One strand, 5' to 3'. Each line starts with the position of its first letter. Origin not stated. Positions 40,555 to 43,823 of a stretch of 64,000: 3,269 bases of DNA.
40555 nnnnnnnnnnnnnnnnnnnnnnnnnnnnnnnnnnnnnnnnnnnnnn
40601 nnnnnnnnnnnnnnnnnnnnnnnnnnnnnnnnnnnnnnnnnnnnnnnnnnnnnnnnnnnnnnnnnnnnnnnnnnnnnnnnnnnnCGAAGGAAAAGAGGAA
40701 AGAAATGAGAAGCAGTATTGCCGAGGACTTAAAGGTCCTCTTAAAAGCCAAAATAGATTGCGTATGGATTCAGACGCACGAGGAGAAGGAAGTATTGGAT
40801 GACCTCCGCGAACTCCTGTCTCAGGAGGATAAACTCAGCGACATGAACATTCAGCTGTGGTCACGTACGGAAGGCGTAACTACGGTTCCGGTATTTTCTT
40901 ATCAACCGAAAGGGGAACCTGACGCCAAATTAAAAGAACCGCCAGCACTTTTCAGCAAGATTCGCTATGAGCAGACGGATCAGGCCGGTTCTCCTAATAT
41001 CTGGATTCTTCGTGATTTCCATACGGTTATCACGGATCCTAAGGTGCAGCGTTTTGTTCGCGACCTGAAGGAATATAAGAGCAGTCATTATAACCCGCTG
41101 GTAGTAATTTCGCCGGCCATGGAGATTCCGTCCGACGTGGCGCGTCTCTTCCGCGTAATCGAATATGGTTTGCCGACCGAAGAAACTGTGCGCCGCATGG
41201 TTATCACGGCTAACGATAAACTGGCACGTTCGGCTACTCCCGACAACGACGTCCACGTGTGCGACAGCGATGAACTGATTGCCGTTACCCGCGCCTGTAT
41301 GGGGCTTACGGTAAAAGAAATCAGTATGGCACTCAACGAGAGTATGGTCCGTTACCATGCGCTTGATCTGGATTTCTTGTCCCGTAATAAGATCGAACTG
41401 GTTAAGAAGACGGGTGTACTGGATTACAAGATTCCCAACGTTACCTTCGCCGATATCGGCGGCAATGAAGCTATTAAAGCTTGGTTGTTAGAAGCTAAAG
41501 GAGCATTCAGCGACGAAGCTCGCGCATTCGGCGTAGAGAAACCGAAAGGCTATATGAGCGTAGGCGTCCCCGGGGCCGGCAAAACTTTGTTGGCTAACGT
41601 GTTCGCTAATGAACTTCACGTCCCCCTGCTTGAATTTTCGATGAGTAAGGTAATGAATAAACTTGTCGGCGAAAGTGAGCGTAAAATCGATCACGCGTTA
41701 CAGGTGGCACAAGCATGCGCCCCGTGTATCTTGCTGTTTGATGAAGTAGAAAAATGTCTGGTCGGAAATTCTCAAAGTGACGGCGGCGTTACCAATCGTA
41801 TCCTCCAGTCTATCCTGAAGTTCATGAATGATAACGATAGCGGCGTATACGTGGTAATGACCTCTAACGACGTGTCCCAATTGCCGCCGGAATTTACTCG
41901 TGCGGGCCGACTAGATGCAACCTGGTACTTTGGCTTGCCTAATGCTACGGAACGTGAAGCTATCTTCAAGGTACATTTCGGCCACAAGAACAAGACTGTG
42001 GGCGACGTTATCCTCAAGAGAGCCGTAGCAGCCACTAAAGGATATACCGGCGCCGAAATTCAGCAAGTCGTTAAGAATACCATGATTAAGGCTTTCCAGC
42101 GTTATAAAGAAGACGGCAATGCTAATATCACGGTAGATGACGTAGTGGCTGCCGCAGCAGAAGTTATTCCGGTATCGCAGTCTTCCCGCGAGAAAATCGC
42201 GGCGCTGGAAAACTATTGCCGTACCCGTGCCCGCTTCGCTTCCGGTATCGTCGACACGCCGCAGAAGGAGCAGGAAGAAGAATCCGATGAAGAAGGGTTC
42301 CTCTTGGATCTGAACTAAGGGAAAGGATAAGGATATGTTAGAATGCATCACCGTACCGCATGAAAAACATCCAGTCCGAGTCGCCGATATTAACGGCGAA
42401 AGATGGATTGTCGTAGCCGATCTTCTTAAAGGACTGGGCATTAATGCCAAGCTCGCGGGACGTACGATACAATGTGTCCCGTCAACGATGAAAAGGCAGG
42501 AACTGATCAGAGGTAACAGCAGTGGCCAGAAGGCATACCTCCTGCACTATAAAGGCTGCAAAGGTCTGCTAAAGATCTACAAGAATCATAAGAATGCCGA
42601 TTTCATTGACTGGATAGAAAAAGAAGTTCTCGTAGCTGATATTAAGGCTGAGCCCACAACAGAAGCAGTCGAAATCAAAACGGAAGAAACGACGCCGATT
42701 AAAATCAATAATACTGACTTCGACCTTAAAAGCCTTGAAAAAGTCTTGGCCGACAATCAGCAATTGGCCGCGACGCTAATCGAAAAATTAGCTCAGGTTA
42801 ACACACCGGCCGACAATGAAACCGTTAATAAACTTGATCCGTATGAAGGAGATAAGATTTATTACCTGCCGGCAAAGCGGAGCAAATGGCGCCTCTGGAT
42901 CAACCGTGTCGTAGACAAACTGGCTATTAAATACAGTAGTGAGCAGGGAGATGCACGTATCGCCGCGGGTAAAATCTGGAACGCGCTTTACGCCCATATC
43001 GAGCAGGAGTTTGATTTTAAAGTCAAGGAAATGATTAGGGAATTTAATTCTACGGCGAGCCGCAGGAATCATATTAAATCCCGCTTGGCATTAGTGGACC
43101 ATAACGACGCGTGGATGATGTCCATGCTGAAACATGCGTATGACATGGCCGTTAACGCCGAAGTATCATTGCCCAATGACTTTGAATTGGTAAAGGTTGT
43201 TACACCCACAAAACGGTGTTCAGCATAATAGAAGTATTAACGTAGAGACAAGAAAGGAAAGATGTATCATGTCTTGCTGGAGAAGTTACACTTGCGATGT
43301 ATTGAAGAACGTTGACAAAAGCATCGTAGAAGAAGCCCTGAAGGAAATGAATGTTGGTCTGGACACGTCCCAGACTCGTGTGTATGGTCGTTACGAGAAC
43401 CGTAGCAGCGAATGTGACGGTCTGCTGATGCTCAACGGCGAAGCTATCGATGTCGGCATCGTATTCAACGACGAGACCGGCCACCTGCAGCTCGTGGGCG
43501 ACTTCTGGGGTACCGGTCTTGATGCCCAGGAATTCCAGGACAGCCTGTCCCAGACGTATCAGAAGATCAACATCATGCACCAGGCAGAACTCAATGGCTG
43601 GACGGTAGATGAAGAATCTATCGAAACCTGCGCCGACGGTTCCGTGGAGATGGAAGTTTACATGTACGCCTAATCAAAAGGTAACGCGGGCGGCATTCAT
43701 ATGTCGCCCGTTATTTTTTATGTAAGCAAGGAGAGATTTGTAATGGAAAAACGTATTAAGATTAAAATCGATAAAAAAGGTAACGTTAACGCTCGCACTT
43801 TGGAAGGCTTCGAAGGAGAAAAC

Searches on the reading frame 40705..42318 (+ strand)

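Call 13: search_protein_families(library=phrogs, proteins=[window:40705-42318:+], max_evalue=0.00001)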
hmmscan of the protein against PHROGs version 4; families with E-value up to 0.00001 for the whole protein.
window:40705-42318:+ (537 aa): 6 families
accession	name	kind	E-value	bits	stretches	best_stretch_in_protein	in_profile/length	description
phrog_8638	-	unknown function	3e-107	360.6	1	4-513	20-539/568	-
phrog_10401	-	other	1.3e-38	134.2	1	278-465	458-641/667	ATPase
phrog_3757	-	unknown function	1.5e-29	104.5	1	270-474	116-318/367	-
phrog_30773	-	unknown function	7.5e-27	94.9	1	241-483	155-400/666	-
phrog_9172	-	unknown function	4.3e-16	59.8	1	280-466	107-302/509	-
phrog_10440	-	unknown function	1.9e-08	34.2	1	282-485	234-426/483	-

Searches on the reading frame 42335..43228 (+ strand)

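Call 47: search_protein_families(library=pfam, proteins=[window:42335-43228:+], max_evalue=0.001)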
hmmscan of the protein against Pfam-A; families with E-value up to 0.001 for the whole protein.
window:42335-43228:+ (297 aa): 1 family
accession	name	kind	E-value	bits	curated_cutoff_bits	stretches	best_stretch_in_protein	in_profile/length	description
PF02498.22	Bro-N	-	0.00017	22.6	25.6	1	14-99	2-95/96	BRO family, N-terminal domain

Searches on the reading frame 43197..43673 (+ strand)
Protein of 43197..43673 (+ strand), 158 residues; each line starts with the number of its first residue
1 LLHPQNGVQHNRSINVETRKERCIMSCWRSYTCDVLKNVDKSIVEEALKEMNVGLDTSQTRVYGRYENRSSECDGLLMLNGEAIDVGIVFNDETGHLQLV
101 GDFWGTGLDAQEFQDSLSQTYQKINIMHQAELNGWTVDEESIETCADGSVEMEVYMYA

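Call 47: search_protein_families(library=pfam, proteins=[window:43197-43673:+], max_evalue=0.001)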
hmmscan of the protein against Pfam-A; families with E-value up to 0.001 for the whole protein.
window:43197-43673:+ (158 aa): 1 family
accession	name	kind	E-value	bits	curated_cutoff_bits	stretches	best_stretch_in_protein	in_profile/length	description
PF06868.16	DUF1257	-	4e-09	37.1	22.2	1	47-151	1-101/103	Protein of unknown function (DUF1257)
